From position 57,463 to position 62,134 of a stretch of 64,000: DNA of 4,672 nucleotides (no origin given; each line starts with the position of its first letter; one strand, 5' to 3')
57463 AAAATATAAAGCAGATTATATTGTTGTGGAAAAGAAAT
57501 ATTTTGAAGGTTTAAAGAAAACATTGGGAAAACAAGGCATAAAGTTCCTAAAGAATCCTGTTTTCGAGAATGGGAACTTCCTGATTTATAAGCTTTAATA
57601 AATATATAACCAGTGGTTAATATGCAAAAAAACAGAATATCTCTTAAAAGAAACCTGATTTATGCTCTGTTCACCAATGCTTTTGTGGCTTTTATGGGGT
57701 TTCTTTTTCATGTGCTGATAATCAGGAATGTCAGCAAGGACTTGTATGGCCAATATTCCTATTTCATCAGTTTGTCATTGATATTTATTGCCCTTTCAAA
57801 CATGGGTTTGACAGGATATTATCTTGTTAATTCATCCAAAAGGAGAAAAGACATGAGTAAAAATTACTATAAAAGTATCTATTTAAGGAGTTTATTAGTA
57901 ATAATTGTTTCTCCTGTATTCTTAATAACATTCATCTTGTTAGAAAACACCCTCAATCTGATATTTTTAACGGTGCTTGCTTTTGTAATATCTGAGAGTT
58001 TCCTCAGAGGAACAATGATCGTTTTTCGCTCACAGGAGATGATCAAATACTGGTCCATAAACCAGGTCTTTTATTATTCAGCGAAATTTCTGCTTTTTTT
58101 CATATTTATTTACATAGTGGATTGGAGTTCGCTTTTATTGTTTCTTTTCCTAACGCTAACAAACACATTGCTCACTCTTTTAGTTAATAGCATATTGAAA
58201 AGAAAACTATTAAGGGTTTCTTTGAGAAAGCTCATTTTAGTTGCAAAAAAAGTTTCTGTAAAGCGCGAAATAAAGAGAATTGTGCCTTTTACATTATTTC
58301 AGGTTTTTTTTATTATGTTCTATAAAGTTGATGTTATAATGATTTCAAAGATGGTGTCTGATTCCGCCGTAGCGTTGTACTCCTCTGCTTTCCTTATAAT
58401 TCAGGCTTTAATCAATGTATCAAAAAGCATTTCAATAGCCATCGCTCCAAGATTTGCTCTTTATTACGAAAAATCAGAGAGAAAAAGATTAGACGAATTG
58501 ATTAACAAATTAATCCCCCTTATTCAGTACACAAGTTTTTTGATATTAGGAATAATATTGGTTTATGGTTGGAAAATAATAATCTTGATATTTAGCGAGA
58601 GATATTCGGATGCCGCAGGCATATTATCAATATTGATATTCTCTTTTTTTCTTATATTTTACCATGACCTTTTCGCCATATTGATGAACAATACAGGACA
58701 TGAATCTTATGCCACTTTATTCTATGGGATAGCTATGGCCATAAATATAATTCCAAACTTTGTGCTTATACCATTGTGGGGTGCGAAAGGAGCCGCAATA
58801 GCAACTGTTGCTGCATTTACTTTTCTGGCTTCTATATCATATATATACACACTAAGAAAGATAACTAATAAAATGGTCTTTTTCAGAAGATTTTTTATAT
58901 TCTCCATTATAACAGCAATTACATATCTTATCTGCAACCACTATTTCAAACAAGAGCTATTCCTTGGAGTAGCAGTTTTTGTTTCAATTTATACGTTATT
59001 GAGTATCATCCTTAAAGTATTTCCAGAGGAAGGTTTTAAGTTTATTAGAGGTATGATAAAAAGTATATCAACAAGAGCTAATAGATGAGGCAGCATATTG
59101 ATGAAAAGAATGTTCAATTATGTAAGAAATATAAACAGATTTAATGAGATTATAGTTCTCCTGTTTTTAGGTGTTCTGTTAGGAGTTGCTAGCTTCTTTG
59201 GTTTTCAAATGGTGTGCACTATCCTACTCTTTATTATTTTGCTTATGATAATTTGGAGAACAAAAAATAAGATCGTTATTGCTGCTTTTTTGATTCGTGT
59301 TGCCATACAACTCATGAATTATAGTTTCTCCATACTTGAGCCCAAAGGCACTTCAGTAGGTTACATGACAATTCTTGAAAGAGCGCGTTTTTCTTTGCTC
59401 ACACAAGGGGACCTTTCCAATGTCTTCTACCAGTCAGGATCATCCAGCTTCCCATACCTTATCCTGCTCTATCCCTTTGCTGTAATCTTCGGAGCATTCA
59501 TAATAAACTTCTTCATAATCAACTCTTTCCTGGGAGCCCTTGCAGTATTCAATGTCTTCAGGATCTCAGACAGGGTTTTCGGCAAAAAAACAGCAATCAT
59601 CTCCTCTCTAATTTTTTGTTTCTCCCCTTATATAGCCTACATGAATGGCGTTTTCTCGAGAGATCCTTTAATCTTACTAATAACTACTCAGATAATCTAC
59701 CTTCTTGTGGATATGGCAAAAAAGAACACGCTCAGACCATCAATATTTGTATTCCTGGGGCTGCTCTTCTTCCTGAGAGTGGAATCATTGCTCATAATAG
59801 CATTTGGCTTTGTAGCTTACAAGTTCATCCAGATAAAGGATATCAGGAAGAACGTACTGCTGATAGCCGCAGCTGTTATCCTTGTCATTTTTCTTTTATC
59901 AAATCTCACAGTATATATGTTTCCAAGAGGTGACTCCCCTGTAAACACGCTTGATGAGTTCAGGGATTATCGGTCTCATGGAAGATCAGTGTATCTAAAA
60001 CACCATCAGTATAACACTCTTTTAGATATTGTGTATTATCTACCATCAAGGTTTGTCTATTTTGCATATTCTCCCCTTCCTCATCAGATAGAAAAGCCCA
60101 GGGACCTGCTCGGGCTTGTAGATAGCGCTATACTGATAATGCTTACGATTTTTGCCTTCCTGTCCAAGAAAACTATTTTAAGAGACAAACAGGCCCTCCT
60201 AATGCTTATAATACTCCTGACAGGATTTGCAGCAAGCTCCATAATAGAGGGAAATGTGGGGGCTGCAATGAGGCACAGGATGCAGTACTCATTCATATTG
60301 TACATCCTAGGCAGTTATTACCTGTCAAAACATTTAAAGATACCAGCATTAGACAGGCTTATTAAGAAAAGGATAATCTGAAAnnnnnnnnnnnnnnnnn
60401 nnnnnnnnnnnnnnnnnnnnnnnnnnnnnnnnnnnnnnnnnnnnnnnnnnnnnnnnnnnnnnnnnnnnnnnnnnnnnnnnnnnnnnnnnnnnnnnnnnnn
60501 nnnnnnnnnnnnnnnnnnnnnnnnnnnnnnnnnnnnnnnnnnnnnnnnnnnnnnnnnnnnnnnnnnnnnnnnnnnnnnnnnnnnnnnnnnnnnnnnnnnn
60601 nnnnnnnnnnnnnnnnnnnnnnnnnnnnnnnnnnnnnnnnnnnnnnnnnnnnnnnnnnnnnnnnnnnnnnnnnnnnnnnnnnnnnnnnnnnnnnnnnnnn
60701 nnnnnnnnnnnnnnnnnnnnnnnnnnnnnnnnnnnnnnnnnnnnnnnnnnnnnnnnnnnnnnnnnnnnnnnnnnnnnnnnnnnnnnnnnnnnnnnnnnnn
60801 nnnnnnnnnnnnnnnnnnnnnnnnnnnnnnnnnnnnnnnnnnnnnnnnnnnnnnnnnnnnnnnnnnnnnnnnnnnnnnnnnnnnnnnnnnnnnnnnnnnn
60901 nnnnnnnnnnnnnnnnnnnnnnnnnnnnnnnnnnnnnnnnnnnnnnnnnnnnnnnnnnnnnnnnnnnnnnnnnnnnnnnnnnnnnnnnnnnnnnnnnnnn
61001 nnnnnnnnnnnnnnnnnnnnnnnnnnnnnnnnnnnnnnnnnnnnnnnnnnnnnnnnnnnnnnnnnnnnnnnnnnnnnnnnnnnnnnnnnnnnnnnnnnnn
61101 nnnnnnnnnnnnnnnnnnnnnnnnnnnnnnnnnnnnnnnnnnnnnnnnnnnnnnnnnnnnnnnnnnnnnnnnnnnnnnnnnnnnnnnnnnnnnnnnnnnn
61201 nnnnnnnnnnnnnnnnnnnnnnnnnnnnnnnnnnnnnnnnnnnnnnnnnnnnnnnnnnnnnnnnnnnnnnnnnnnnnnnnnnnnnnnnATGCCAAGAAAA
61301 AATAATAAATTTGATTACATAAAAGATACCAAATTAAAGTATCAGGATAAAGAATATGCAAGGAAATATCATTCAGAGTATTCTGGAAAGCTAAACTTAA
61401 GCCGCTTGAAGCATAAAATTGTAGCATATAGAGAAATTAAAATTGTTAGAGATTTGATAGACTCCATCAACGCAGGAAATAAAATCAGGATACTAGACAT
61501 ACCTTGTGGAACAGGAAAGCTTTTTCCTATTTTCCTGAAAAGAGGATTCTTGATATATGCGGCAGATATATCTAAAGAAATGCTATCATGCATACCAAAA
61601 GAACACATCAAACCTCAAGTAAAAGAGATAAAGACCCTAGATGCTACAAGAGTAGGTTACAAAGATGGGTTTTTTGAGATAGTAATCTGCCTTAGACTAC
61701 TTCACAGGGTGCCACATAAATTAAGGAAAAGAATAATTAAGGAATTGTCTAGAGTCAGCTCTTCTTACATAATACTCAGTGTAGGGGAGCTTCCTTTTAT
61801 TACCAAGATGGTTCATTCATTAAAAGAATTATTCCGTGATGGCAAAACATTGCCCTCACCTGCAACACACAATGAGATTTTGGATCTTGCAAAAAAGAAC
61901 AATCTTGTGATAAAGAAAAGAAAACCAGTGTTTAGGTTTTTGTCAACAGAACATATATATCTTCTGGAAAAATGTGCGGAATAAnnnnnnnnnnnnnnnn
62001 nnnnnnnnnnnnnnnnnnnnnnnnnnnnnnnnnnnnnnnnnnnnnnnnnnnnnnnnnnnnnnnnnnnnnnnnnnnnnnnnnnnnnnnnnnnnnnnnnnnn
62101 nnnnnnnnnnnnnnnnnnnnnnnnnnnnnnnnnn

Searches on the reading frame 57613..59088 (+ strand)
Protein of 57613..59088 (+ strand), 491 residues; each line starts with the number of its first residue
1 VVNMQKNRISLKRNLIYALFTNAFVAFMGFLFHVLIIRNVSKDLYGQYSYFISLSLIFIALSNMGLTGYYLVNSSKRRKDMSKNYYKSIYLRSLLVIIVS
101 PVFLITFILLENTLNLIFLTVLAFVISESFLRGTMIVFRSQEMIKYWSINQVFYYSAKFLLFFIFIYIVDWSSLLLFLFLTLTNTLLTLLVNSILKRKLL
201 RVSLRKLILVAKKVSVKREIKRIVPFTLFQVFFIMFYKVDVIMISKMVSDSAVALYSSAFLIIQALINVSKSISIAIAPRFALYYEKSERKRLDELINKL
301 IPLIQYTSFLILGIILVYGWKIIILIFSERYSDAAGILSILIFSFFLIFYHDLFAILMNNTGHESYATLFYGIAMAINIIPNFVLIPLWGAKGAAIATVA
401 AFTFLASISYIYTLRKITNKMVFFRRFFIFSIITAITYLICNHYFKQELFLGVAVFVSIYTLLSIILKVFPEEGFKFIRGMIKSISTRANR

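Call 13: search_protein_families(library=pfam, proteins=[window:57613-59088:+], max_evalue=0.001)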
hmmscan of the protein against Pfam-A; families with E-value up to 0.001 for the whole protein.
window:57613-59088:+ (491 aa): 2 families
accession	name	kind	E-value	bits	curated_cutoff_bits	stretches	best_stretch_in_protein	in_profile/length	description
PF01943.22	Polysacc_synt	-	8.5e-10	38.9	28.2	1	12-282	2-271/274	Polysaccharide biosynthesis protein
PF01554.23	MatE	-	1e-07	32.2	24.9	1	228-384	4-161/161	MatE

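Call 75: search_protein_families(library=ncbifam, proteins=[window:57613-59088:+], max_evalue=0.00001)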
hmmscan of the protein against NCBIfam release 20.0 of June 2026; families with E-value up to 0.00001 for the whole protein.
window:57613-59088:+ (491 aa): 0 families

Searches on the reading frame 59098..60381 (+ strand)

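Call 13: search_protein_families(library=pfam, proteins=[window:59098-60381:+], max_evalue=0.001)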
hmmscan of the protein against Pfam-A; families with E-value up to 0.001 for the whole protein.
window:59098-60381:+ (427 aa): 1 family
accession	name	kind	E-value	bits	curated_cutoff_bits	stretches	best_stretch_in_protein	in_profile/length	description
PF13231.12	PMT_2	-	0.0001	23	26.1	1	127-266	13-155/160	Dolichyl-phosphate-mannose-protein mannosyltransferase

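Call 75: search_protein_families(library=ncbifam, proteins=[window:59098-60381:+], max_evalue=0.00001)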
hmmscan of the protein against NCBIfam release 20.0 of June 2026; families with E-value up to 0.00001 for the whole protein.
window:59098-60381:+ (427 aa): 0 families

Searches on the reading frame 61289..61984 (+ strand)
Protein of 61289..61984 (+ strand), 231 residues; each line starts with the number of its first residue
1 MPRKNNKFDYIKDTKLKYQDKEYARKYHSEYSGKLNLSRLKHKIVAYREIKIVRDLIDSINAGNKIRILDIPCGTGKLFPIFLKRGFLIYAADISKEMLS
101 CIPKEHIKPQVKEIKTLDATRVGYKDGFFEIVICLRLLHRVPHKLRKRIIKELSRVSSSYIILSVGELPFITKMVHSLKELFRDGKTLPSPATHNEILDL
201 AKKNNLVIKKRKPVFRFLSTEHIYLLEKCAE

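Call 13: search_protein_families(library=pfam, proteins=[window:61289-61984:+], max_evalue=0.001)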
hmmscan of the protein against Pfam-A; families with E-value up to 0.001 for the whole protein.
window:61289-61984:+ (231 aa): 5 families
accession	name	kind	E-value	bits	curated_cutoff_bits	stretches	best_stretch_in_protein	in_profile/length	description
PF08241.18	Methyltransf_11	-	1.5e-11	45.2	21.2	1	69-156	1-86/95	Methyltransferase domain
PF13649.12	Methyltransf_25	-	7.5e-11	43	27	1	68-156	1-92/97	Methyltransferase domain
PF13489.12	Methyltransf_23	-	1.3e-06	28.7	27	1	57-145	13-98/164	Methyltransferase domain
PF08242.18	Methyltransf_12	-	0.00012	23.2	30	1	69-154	1-89/98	Methyltransferase domain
PF13847.12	Methyltransf_31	-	0.00082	19.5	27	0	65-168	4-112/145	Methyltransferase domain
